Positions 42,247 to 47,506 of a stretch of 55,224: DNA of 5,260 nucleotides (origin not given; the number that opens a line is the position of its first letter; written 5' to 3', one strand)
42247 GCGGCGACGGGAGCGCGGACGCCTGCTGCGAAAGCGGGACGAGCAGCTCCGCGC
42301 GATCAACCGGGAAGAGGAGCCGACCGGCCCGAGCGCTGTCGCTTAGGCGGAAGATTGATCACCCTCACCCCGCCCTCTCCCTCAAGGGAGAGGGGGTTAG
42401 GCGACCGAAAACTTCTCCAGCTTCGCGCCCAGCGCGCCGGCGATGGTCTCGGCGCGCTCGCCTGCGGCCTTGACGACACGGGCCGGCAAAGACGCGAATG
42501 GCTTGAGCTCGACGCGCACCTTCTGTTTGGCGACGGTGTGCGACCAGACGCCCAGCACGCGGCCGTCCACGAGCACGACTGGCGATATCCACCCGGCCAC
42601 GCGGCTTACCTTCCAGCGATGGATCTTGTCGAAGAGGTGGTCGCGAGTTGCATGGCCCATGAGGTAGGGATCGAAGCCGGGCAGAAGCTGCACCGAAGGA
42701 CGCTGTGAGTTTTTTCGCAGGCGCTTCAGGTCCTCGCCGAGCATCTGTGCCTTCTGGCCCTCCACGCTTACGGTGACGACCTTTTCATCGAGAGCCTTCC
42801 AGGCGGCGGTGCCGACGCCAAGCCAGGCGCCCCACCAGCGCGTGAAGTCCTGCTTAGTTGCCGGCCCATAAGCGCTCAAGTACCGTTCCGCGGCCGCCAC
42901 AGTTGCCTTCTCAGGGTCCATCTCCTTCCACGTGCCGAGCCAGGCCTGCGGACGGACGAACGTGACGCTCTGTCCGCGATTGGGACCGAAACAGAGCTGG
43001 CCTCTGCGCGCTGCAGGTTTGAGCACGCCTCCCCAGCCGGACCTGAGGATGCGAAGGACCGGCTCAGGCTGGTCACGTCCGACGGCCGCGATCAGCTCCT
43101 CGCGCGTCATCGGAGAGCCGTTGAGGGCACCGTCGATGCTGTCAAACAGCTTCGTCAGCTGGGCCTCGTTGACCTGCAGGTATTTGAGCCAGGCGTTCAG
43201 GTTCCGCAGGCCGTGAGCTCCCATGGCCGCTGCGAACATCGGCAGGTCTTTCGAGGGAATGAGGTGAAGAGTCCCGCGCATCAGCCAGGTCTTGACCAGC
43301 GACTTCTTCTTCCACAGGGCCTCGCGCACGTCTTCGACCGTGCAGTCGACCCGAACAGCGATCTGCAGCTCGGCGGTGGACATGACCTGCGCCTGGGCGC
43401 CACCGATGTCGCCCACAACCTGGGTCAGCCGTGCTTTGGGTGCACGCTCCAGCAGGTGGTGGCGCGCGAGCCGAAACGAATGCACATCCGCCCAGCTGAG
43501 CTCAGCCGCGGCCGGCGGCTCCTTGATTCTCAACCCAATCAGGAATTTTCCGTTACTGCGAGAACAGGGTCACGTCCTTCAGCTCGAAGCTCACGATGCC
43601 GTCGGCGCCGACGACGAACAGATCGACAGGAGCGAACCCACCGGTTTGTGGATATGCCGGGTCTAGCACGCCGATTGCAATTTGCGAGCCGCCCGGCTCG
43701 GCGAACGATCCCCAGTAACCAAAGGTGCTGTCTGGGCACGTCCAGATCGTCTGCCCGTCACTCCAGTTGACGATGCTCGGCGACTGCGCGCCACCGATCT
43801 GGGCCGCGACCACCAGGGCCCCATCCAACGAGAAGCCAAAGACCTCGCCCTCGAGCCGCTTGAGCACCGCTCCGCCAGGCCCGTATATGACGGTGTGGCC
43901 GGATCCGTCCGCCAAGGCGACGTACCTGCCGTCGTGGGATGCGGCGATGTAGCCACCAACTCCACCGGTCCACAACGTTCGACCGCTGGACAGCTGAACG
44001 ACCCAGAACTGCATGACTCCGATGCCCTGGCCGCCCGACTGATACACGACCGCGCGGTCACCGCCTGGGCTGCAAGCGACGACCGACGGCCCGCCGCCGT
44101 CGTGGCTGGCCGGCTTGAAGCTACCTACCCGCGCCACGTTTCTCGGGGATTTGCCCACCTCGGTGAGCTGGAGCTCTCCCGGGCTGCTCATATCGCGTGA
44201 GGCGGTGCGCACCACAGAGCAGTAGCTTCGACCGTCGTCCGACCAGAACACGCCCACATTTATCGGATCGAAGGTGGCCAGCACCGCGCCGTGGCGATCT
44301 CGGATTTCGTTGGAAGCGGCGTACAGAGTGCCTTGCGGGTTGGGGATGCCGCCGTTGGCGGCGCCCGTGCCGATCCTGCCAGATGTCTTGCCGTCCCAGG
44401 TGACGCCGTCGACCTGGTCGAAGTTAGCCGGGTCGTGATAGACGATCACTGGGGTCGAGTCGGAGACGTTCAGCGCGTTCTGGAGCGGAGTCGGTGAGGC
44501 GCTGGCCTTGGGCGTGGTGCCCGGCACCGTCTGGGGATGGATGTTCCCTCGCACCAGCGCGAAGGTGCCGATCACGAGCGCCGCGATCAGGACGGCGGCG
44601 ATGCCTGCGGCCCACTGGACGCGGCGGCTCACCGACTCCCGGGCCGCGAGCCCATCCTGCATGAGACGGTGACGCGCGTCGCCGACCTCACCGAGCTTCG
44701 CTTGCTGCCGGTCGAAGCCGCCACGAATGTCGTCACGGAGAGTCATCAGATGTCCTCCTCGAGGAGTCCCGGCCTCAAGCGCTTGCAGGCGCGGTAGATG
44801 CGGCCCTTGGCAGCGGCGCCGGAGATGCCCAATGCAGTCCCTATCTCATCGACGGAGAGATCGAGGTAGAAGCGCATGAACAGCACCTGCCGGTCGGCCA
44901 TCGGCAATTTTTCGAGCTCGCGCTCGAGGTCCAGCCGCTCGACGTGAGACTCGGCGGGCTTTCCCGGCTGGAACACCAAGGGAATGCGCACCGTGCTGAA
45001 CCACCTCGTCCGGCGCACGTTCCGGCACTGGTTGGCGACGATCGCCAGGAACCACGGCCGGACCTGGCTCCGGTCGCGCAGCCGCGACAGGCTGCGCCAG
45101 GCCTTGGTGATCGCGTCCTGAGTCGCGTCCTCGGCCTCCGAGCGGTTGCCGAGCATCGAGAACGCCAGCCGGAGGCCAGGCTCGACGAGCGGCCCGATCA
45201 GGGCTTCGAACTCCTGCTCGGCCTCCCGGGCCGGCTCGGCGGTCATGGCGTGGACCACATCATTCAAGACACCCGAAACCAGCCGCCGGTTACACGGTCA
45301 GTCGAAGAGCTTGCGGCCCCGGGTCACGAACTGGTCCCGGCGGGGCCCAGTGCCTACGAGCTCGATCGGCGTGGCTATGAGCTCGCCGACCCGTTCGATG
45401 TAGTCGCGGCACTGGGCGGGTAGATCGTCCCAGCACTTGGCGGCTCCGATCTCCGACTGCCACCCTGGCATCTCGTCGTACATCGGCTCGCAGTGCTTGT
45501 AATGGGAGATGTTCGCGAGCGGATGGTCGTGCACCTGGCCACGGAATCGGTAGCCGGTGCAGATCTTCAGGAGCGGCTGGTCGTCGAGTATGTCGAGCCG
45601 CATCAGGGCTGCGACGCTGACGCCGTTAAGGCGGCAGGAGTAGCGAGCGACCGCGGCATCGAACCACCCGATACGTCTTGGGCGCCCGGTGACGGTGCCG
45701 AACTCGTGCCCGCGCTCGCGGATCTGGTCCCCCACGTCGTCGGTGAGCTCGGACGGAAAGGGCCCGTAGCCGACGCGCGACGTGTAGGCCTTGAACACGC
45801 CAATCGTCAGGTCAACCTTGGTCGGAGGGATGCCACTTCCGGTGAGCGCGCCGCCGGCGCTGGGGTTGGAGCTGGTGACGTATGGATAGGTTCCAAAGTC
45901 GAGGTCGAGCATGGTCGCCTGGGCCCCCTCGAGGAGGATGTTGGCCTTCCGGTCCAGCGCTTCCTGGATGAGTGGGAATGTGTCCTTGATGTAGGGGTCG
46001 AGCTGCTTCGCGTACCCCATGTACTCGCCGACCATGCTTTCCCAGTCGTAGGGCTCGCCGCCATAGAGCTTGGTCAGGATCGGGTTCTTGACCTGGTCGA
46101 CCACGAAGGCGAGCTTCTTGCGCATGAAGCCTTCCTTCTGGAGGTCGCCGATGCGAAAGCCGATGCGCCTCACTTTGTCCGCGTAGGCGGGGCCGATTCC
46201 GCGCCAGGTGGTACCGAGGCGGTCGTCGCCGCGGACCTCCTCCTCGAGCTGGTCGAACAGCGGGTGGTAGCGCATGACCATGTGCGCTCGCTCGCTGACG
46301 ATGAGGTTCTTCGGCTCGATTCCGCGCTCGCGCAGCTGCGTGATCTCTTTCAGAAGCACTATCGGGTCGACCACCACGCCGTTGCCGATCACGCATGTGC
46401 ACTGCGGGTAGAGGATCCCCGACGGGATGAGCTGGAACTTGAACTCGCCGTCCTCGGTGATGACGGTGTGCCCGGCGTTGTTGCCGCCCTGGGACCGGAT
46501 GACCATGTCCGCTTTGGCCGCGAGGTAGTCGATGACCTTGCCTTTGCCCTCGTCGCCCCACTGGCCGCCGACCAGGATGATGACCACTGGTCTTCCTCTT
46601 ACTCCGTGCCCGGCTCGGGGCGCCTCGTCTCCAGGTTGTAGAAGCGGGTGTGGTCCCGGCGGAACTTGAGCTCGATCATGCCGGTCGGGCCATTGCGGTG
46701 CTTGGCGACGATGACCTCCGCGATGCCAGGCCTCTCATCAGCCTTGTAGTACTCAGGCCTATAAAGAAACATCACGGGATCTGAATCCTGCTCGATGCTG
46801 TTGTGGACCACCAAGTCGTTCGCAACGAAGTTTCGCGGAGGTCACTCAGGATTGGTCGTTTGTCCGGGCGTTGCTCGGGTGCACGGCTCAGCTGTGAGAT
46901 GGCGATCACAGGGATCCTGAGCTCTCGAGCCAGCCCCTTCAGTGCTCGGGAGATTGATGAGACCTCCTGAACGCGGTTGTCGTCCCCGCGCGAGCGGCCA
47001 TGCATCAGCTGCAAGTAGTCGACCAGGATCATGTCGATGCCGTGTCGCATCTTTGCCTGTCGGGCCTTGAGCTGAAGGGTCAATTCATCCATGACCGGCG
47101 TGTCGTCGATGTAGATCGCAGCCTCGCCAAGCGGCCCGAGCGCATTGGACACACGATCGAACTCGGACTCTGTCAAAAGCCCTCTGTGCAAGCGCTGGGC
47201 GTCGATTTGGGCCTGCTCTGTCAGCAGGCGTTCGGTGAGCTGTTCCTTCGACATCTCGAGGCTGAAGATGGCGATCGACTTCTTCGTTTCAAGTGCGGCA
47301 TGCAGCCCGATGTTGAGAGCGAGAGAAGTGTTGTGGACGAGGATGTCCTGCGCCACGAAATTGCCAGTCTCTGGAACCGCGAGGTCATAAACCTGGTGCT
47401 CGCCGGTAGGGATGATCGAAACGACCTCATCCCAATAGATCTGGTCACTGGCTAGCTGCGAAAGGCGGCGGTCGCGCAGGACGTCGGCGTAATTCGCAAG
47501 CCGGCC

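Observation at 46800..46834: Out-of-frame 11-codon relic of a second DnaB intein at the RESG|S site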

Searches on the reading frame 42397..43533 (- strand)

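Call 53: search_protein_families(library=ncbifam, proteins=[P0124], max_evalue=0.001)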
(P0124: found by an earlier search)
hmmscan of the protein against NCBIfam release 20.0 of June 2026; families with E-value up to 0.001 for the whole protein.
P0124 (996 aa): 29 families (the best 25 are shown)
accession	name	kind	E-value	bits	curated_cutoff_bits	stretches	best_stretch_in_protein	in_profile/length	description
NF005852.0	PRK07773.1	equivalog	1e-272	907.5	780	4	630-893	231-493/886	replicative DNA helicase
TIGR00665.1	DnaB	equivalog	1.2e-153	512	385.25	1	12-987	2-434/435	replicative DNA helicase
NF004384.0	PRK05748.1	equivalog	2.2e-143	478.1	525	3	627-803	214-391/452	replicative DNA helicase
NF004109.0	PRK05595.1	equivalog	1.6e-126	422.6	737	3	628-803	213-387/444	replicative DNA helicase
NF006606.0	PRK09165.1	equivalog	2.2e-115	386.1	540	3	643-802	258-418/497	replicative DNA helicase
NF006443.0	PRK08760.1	equivalog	4.8e-115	384.6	741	3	627-803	240-415/476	replicative DNA helicase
TIGR03600.1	phage_DnaB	exception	1.1e-112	377.1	498.65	3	630-803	208-380/421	phage replicative helicase, DnaB family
NF005424.0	PRK07004.1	equivalog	1.3e-107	360.2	834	3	627-805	224-402/460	replicative DNA helicase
NF040583.1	dnaB_SPI-7_type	exception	4.2e-107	358.9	655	3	13-219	2-208/434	SPI-7-type island replicative DNA helicase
NF006458.0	PRK08840.1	equivalog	9.5e-101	337.8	884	3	627-803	228-405/464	replicative DNA helicase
NF005945.0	PRK08006.1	equivalog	2e-98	330.3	898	3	10-229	25-248/471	replicative DNA helicase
NF005369.0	PRK06904.1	equivalog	2.6e-97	326.5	809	3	627-803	234-412/474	replicative DNA helicase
NF006306.0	PRK08506.1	equivalog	7.3e-96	321.6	596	3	629-804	205-379/472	replicative DNA helicase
NF004967.0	PRK06321.1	equivalog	9.8e-90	301.7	751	3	628-803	238-415/472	replicative DNA helicase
NF005240.0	PRK06749.1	subfamily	3.6e-75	253.4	686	3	628-803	198-376/428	replicative DNA helicase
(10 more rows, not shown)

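Call 68: search_protein_families(library=pfam, proteins=[L098:7415-8479:-, L098:7099-7434:-], max_evalue=0.001)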
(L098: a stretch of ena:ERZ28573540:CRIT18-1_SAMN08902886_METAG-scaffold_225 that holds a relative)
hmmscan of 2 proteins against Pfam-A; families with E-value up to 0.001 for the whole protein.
L098:7415-8479:- (354 aa): 1 family
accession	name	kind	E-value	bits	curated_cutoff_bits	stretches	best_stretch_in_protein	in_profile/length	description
PF02233.22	PNTB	-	5.8e-106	355.6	31.7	1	6-338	2-337/456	NAD(P) transhydrogenase beta subunit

L098:7099-7434:- (111 aa): 1 family
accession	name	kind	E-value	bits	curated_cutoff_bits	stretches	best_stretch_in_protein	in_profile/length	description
PF02233.22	PNTB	-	2.5e-52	178.8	31.7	1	1-106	350-455/456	NAD(P) transhydrogenase beta subunit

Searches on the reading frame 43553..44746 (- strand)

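Call 53: search_protein_families(library=ncbifam, proteins=[P0124], max_evalue=0.001)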
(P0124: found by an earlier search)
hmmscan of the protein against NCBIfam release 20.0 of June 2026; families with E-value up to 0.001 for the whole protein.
P0124 (996 aa): 29 families (the best 25 are shown)
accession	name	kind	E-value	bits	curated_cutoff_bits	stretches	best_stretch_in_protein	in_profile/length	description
NF005852.0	PRK07773.1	equivalog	1e-272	907.5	780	4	630-893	231-493/886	replicative DNA helicase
TIGR00665.1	DnaB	equivalog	1.2e-153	512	385.25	1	12-987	2-434/435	replicative DNA helicase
NF004384.0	PRK05748.1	equivalog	2.2e-143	478.1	525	3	627-803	214-391/452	replicative DNA helicase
NF004109.0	PRK05595.1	equivalog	1.6e-126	422.6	737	3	628-803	213-387/444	replicative DNA helicase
NF006606.0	PRK09165.1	equivalog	2.2e-115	386.1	540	3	643-802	258-418/497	replicative DNA helicase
NF006443.0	PRK08760.1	equivalog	4.8e-115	384.6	741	3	627-803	240-415/476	replicative DNA helicase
TIGR03600.1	phage_DnaB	exception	1.1e-112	377.1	498.65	3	630-803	208-380/421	phage replicative helicase, DnaB family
NF005424.0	PRK07004.1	equivalog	1.3e-107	360.2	834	3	627-805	224-402/460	replicative DNA helicase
NF040583.1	dnaB_SPI-7_type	exception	4.2e-107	358.9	655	3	13-219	2-208/434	SPI-7-type island replicative DNA helicase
NF006458.0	PRK08840.1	equivalog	9.5e-101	337.8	884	3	627-803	228-405/464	replicative DNA helicase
NF005945.0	PRK08006.1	equivalog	2e-98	330.3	898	3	10-229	25-248/471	replicative DNA helicase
NF005369.0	PRK06904.1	equivalog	2.6e-97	326.5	809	3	627-803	234-412/474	replicative DNA helicase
NF006306.0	PRK08506.1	equivalog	7.3e-96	321.6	596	3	629-804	205-379/472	replicative DNA helicase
NF004967.0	PRK06321.1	equivalog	9.8e-90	301.7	751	3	628-803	238-415/472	replicative DNA helicase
NF005240.0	PRK06749.1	subfamily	3.6e-75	253.4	686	3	628-803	198-376/428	replicative DNA helicase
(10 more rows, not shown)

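Call 68: search_protein_families(library=pfam, proteins=[L098:7415-8479:-, L098:7099-7434:-], max_evalue=0.001)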
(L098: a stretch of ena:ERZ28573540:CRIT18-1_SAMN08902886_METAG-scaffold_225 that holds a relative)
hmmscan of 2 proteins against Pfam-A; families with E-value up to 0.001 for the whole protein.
L098:7415-8479:- (354 aa): 1 family
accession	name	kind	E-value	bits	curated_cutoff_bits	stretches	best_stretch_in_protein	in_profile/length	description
PF02233.22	PNTB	-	5.8e-106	355.6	31.7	1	6-338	2-337/456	NAD(P) transhydrogenase beta subunit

L098:7099-7434:- (111 aa): 1 family
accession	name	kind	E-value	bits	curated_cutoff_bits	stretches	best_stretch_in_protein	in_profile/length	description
PF02233.22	PNTB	-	2.5e-52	178.8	31.7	1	1-106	350-455/456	NAD(P) transhydrogenase beta subunit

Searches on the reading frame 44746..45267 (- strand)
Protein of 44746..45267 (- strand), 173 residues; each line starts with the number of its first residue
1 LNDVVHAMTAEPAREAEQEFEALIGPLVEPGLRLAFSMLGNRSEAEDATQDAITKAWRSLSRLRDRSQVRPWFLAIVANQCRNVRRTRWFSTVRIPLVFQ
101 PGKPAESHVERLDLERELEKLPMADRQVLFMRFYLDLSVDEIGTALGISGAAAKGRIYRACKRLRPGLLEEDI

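Call 38: find_encoding_contigs(protein=window:44746-45267:-, flank=5000, max_places=10)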
Protein window:44746-45267:- (173 aa): 3 contigs read that carry it; 3 places shown.
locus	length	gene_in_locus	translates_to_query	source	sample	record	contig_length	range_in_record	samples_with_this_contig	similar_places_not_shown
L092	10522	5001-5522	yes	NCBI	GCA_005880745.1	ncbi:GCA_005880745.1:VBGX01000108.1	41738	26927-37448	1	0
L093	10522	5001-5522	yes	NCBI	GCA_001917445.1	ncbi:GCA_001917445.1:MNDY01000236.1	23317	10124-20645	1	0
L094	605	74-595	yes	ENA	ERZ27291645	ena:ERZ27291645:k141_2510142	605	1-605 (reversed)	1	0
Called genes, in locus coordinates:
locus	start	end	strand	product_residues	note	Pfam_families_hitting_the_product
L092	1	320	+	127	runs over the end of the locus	-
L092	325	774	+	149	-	PF01281:Ribosomal_L9_N, PF03948:Ribosomal_L9_C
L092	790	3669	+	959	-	PF00772:DnaB, PF03796:DnaB_C, PF14890:Intein_splicing, PF14528:LAGLIDADG_3, PF03796:DnaB_C, PF14890:Intein_splicing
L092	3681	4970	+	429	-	PF00709:Adenylsucc_synt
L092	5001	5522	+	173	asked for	PF04542:Sigma70_r2, PF08281:Sigma70_r4_2, PF04545:Sigma70_r4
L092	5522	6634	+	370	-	-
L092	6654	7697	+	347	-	PF06224:AlkZ-like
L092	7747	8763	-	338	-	PF03116:NQR2_RnfD_RnfE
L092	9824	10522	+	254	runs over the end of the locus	PF14588:YjgF_endoribonc, PF01042:Ribonuc_L-PSP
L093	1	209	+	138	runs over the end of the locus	-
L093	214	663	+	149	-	PF01281:Ribosomal_L9_N, PF03948:Ribosomal_L9_C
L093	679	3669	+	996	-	PF00772:DnaB, PF03796:DnaB_C, PF14890:Intein_splicing, PF14528:LAGLIDADG_3, PF03796:DnaB_C, PF14890:Intein_splicing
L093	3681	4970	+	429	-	PF00709:Adenylsucc_synt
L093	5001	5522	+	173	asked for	PF04542:Sigma70_r2, PF08281:Sigma70_r4_2, PF04545:Sigma70_r4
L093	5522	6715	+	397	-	-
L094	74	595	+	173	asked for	PF04542:Sigma70_r2, PF08281:Sigma70_r4_2, PF04545:Sigma70_r4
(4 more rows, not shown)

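Call 53: search_protein_families(library=ncbifam, proteins=[P0124], max_evalue=0.001)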
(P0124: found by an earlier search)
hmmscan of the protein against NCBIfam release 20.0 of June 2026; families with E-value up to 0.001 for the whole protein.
P0124 (996 aa): 29 families (the best 25 are shown)
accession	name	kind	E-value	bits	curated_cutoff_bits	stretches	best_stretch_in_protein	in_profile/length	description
NF005852.0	PRK07773.1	equivalog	1e-272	907.5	780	4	630-893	231-493/886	replicative DNA helicase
TIGR00665.1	DnaB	equivalog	1.2e-153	512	385.25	1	12-987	2-434/435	replicative DNA helicase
NF004384.0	PRK05748.1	equivalog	2.2e-143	478.1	525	3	627-803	214-391/452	replicative DNA helicase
NF004109.0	PRK05595.1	equivalog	1.6e-126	422.6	737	3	628-803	213-387/444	replicative DNA helicase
NF006606.0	PRK09165.1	equivalog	2.2e-115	386.1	540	3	643-802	258-418/497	replicative DNA helicase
NF006443.0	PRK08760.1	equivalog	4.8e-115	384.6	741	3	627-803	240-415/476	replicative DNA helicase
TIGR03600.1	phage_DnaB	exception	1.1e-112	377.1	498.65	3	630-803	208-380/421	phage replicative helicase, DnaB family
NF005424.0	PRK07004.1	equivalog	1.3e-107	360.2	834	3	627-805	224-402/460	replicative DNA helicase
NF040583.1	dnaB_SPI-7_type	exception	4.2e-107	358.9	655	3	13-219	2-208/434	SPI-7-type island replicative DNA helicase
NF006458.0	PRK08840.1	equivalog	9.5e-101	337.8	884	3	627-803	228-405/464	replicative DNA helicase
NF005945.0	PRK08006.1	equivalog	2e-98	330.3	898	3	10-229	25-248/471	replicative DNA helicase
NF005369.0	PRK06904.1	equivalog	2.6e-97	326.5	809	3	627-803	234-412/474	replicative DNA helicase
NF006306.0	PRK08506.1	equivalog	7.3e-96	321.6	596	3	629-804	205-379/472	replicative DNA helicase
NF004967.0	PRK06321.1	equivalog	9.8e-90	301.7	751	3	628-803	238-415/472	replicative DNA helicase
NF005240.0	PRK06749.1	subfamily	3.6e-75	253.4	686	3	628-803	198-376/428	replicative DNA helicase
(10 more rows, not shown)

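Call 68: search_protein_families(library=pfam, proteins=[L098:7415-8479:-, L098:7099-7434:-], max_evalue=0.001)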
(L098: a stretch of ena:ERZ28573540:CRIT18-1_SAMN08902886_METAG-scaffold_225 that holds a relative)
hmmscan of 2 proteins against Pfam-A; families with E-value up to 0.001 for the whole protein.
L098:7415-8479:- (354 aa): 1 family
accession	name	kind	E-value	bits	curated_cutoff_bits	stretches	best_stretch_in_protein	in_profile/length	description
PF02233.22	PNTB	-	5.8e-106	355.6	31.7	1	6-338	2-337/456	NAD(P) transhydrogenase beta subunit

L098:7099-7434:- (111 aa): 1 family
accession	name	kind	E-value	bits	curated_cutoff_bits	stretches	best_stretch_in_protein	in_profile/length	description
PF02233.22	PNTB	-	2.5e-52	178.8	31.7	1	1-106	350-455/456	NAD(P) transhydrogenase beta subunit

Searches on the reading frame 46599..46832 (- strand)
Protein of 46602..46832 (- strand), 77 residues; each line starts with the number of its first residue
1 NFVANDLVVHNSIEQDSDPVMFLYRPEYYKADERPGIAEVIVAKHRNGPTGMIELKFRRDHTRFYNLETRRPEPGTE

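Call 7: search_protein_families(library=pfam, proteins=[window:46602-46832:-], max_evalue=0.01)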
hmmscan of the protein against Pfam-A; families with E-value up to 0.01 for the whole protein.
window:46602-46832:- (77 aa): 1 family
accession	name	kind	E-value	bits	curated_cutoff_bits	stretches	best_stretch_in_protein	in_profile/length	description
PF03796.21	DnaB_C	-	1.1e-17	64.7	27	1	6-66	194-255/255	DnaB-like helicase C terminal domain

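Call 53: search_protein_families(library=ncbifam, proteins=[P0124], max_evalue=0.001)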
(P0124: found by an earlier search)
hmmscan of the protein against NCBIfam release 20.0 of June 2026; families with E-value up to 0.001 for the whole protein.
P0124 (996 aa): 29 families (the best 25 are shown)
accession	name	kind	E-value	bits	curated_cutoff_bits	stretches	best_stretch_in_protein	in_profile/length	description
NF005852.0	PRK07773.1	equivalog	1e-272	907.5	780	4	630-893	231-493/886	replicative DNA helicase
TIGR00665.1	DnaB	equivalog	1.2e-153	512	385.25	1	12-987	2-434/435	replicative DNA helicase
NF004384.0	PRK05748.1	equivalog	2.2e-143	478.1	525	3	627-803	214-391/452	replicative DNA helicase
NF004109.0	PRK05595.1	equivalog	1.6e-126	422.6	737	3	628-803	213-387/444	replicative DNA helicase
NF006606.0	PRK09165.1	equivalog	2.2e-115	386.1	540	3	643-802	258-418/497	replicative DNA helicase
NF006443.0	PRK08760.1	equivalog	4.8e-115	384.6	741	3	627-803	240-415/476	replicative DNA helicase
TIGR03600.1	phage_DnaB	exception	1.1e-112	377.1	498.65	3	630-803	208-380/421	phage replicative helicase, DnaB family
NF005424.0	PRK07004.1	equivalog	1.3e-107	360.2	834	3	627-805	224-402/460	replicative DNA helicase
NF040583.1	dnaB_SPI-7_type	exception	4.2e-107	358.9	655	3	13-219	2-208/434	SPI-7-type island replicative DNA helicase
NF006458.0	PRK08840.1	equivalog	9.5e-101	337.8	884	3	627-803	228-405/464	replicative DNA helicase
NF005945.0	PRK08006.1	equivalog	2e-98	330.3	898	3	10-229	25-248/471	replicative DNA helicase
NF005369.0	PRK06904.1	equivalog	2.6e-97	326.5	809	3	627-803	234-412/474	replicative DNA helicase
NF006306.0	PRK08506.1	equivalog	7.3e-96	321.6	596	3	629-804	205-379/472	replicative DNA helicase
NF004967.0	PRK06321.1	equivalog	9.8e-90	301.7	751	3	628-803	238-415/472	replicative DNA helicase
NF005240.0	PRK06749.1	subfamily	3.6e-75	253.4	686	3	628-803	198-376/428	replicative DNA helicase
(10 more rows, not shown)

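Call 68: search_protein_families(library=pfam, proteins=[L098:7415-8479:-, L098:7099-7434:-], max_evalue=0.001)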
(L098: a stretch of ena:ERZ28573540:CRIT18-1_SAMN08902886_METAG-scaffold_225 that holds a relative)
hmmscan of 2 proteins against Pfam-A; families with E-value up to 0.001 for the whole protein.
L098:7415-8479:- (354 aa): 1 family
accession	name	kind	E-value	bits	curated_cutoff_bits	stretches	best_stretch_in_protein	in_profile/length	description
PF02233.22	PNTB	-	5.8e-106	355.6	31.7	1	6-338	2-337/456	NAD(P) transhydrogenase beta subunit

L098:7099-7434:- (111 aa): 1 family
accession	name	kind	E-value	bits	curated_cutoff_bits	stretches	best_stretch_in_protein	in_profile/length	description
PF02233.22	PNTB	-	2.5e-52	178.8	31.7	1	1-106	350-455/456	NAD(P) transhydrogenase beta subunit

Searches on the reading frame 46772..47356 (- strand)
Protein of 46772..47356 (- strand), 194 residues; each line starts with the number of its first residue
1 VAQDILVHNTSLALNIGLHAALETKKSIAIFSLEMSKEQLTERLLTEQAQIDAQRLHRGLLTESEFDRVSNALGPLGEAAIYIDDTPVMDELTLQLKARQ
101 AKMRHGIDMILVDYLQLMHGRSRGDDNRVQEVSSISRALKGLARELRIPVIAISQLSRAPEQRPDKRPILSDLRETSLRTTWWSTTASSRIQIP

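Call 53: search_protein_families(library=ncbifam, proteins=[P0124], max_evalue=0.001)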
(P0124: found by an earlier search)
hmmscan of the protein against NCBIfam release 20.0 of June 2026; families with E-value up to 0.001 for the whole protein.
P0124 (996 aa): 29 families (the best 25 are shown)
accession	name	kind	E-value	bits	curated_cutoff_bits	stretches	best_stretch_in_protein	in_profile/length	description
NF005852.0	PRK07773.1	equivalog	1e-272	907.5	780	4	630-893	231-493/886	replicative DNA helicase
TIGR00665.1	DnaB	equivalog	1.2e-153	512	385.25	1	12-987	2-434/435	replicative DNA helicase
NF004384.0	PRK05748.1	equivalog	2.2e-143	478.1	525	3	627-803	214-391/452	replicative DNA helicase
NF004109.0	PRK05595.1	equivalog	1.6e-126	422.6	737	3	628-803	213-387/444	replicative DNA helicase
NF006606.0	PRK09165.1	equivalog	2.2e-115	386.1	540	3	643-802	258-418/497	replicative DNA helicase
NF006443.0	PRK08760.1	equivalog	4.8e-115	384.6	741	3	627-803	240-415/476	replicative DNA helicase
TIGR03600.1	phage_DnaB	exception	1.1e-112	377.1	498.65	3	630-803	208-380/421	phage replicative helicase, DnaB family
NF005424.0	PRK07004.1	equivalog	1.3e-107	360.2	834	3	627-805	224-402/460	replicative DNA helicase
NF040583.1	dnaB_SPI-7_type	exception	4.2e-107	358.9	655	3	13-219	2-208/434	SPI-7-type island replicative DNA helicase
NF006458.0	PRK08840.1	equivalog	9.5e-101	337.8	884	3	627-803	228-405/464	replicative DNA helicase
NF005945.0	PRK08006.1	equivalog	2e-98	330.3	898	3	10-229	25-248/471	replicative DNA helicase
NF005369.0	PRK06904.1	equivalog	2.6e-97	326.5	809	3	627-803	234-412/474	replicative DNA helicase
NF006306.0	PRK08506.1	equivalog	7.3e-96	321.6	596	3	629-804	205-379/472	replicative DNA helicase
NF004967.0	PRK06321.1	equivalog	9.8e-90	301.7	751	3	628-803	238-415/472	replicative DNA helicase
NF005240.0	PRK06749.1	subfamily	3.6e-75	253.4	686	3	628-803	198-376/428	replicative DNA helicase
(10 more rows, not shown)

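Call 68: search_protein_families(library=pfam, proteins=[L098:7415-8479:-, L098:7099-7434:-], max_evalue=0.001)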
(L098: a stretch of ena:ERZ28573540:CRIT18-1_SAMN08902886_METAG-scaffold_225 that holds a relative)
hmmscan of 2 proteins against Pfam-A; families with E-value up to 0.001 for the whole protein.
L098:7415-8479:- (354 aa): 1 family
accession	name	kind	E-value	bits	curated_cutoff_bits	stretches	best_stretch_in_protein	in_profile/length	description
PF02233.22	PNTB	-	5.8e-106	355.6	31.7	1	6-338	2-337/456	NAD(P) transhydrogenase beta subunit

L098:7099-7434:- (111 aa): 1 family
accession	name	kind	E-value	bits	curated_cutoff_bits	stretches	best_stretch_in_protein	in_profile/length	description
PF02233.22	PNTB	-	2.5e-52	178.8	31.7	1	1-106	350-455/456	NAD(P) transhydrogenase beta subunit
